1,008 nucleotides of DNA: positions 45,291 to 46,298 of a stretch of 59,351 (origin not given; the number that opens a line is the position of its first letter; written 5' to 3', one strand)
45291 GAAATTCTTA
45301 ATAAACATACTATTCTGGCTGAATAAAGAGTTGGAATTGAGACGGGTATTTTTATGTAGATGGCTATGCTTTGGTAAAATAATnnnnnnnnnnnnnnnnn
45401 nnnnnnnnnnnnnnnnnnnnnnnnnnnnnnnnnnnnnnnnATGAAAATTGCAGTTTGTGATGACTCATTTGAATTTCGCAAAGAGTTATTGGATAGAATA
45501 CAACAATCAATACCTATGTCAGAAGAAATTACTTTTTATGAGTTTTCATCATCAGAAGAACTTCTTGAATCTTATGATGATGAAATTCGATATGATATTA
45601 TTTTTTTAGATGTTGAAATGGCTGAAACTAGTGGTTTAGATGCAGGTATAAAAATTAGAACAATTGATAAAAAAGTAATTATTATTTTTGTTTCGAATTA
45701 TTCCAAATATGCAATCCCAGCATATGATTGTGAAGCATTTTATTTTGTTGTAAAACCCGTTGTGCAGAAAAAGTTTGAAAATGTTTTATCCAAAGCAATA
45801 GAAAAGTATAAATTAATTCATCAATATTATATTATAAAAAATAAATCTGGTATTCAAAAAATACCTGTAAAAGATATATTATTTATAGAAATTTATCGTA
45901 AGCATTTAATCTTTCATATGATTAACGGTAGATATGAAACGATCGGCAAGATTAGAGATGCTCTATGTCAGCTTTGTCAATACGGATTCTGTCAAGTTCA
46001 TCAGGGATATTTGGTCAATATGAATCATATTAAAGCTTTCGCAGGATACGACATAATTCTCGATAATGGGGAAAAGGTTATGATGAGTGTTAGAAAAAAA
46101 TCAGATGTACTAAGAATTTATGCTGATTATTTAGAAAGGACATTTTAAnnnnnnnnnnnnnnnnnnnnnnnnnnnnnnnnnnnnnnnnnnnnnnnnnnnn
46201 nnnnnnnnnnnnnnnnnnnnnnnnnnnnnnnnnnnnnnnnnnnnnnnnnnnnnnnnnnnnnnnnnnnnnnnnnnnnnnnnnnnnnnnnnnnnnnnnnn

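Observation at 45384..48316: Complete agr-type quorum-sensing cassette, including an AgrD-like gene missing from the ORF track, divergent from the RiPP operon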

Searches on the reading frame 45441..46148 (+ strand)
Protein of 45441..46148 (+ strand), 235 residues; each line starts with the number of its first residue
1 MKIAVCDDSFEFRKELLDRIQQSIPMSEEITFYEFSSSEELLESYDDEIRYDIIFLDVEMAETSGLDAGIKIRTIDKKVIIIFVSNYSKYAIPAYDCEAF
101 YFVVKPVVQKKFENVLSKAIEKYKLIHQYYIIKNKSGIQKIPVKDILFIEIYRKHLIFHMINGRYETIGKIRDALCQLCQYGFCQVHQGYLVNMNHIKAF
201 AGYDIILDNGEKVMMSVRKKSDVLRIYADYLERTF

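Call 3: search_protein_families(library=pfam, proteins=[window:45441-46148:+], max_evalue=0.01)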
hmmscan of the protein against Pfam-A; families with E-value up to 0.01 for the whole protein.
window:45441-46148:+ (235 aa): 2 families
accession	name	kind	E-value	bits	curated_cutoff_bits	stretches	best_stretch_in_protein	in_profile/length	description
PF04397.21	LytTR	-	1.5e-15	57.6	22.6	1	138-223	3-93/98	LytTr DNA-binding domain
PF00072.30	Response_reg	-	3.6e-13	50.1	30.2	1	3-113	1-107/111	Response regulator receiver domain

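Call 4: search_protein_families(library=ncbifam, proteins=[window:45441-46148:+], max_evalue=0.01)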
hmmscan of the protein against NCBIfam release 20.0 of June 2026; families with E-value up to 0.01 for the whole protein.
window:45441-46148:+ (235 aa): 21 families
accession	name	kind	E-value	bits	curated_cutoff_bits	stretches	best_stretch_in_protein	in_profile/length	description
NF010684.1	PRK14084.1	equivalog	2.9e-18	66.5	375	2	1-123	1-119/254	response regulator transcription factor LytR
NF008677.0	PRK11697.1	equivalog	3e-15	56.2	246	1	2-218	3-226/238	two-component system response regulator BtsR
NF008469.0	PRK11361.1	equivalog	4e-07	29.1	714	1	38-121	37-121/461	acetoacetate metabolism transcriptional regulator AtoC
NF001965.0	PRK00742.1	subfamily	3.8e-06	26.3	293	1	1-128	4-132/357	chemotaxis-specific protein-glutamate methyltransferase CheB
NF052313.1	T9SS_RR_PorX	equivalog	9e-06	24.7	300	1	35-141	30-137/513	T9SS response regulator signal transducer PorX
NF007935.0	PRK10651.1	equivalog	3.2e-05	23.2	250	1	19-99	21-103/216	two-component system response regulator NarL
TIGR01818.1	ntrC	equivalog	3.3e-05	22.9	558.6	1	27-124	20-118/463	nitrogen regulation protein NR(I)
NF051850.1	RespRegRprY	equivalog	7.2e-05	22.3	370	1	33-88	32-86/234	response regulator transcription factor RprY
NF007750.0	PRK10430.1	equivalog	0.00017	21.2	262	1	46-129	45-130/239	two-component system response regulator DcuR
NF007689.0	PRK10365.1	equivalog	0.0002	20.3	760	1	41-124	41-125/441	sigma-54-dependent response regulator transcription factor ZraR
NF045901.1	HisKinLetSLeg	equivalog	0.00051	18.1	1650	1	47-150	711-815/906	two-component system sensor histidine kinase LetS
NF053854.1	RespRegPhoBBctds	equivalog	0.00055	19.3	270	1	35-86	28-79/225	two-component system response regulator PhoB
NF045944.1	ResRegRpaBCyano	equivalog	0.00073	19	330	1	35-141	27-133/229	response regulator transcription factor RpaB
NF041367.1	CheY_Halo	equivalog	0.0012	19.2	200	1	5-87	3-79/114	chemotaxis protein CheY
NF041946.1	LuxO_transreg_Vib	equivalog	0.0022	16.8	800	1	37-126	28-118/463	quorum-sensing sigma-54 dependent transcriptional regulator LuxO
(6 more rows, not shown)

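Call 58: search_solved_structures(query=window:45441-46145:+, max_evalue=0.001, show_alignments=1)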
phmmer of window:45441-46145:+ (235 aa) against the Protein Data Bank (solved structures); distinct sequences matched with E-value up to 0.001: 13.
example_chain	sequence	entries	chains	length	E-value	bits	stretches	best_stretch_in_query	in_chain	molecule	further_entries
6m8o_A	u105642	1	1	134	4.1e-12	49.5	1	7-119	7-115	DNA-binding response regulator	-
2qv0_A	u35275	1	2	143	2.1e-07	34.1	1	1-120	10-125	Protein mrkE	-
1zy2_A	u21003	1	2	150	1.2e-05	28.4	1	39-138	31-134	transcriptional regulator NtrC1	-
1tmy_A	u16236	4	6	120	2.2e-05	27.5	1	5-118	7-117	CHEY PROTEIN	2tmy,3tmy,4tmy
4iga_A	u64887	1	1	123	2.4e-05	27.4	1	5-118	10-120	Chemotaxis protein CheY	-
1u0s_Y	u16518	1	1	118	2.6e-05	27.3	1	5-118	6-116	Chemotaxis protein cheY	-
3a0r_B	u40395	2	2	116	4.7e-05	26.4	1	3-107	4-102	Response regulator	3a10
3a0u_A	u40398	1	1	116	4.7e-05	26.4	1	3-107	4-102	Response regulator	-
9rhz_C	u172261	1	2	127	8.1e-05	25.7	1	3-114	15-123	Chemotaxis protein CheY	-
1ny5_A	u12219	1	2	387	0.00011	25.3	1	42-138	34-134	transcriptional regulator (NtrC family)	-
4l4u_A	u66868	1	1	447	0.00013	25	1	42-137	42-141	Transcriptional regulator (NtrC family)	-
4qyw_A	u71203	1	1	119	0.00033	23.7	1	5-118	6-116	Chemotaxis protein CheY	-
6er7_A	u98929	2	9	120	0.00053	23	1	3-114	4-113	120aa long hypothetical chemotaxis protein (CheY)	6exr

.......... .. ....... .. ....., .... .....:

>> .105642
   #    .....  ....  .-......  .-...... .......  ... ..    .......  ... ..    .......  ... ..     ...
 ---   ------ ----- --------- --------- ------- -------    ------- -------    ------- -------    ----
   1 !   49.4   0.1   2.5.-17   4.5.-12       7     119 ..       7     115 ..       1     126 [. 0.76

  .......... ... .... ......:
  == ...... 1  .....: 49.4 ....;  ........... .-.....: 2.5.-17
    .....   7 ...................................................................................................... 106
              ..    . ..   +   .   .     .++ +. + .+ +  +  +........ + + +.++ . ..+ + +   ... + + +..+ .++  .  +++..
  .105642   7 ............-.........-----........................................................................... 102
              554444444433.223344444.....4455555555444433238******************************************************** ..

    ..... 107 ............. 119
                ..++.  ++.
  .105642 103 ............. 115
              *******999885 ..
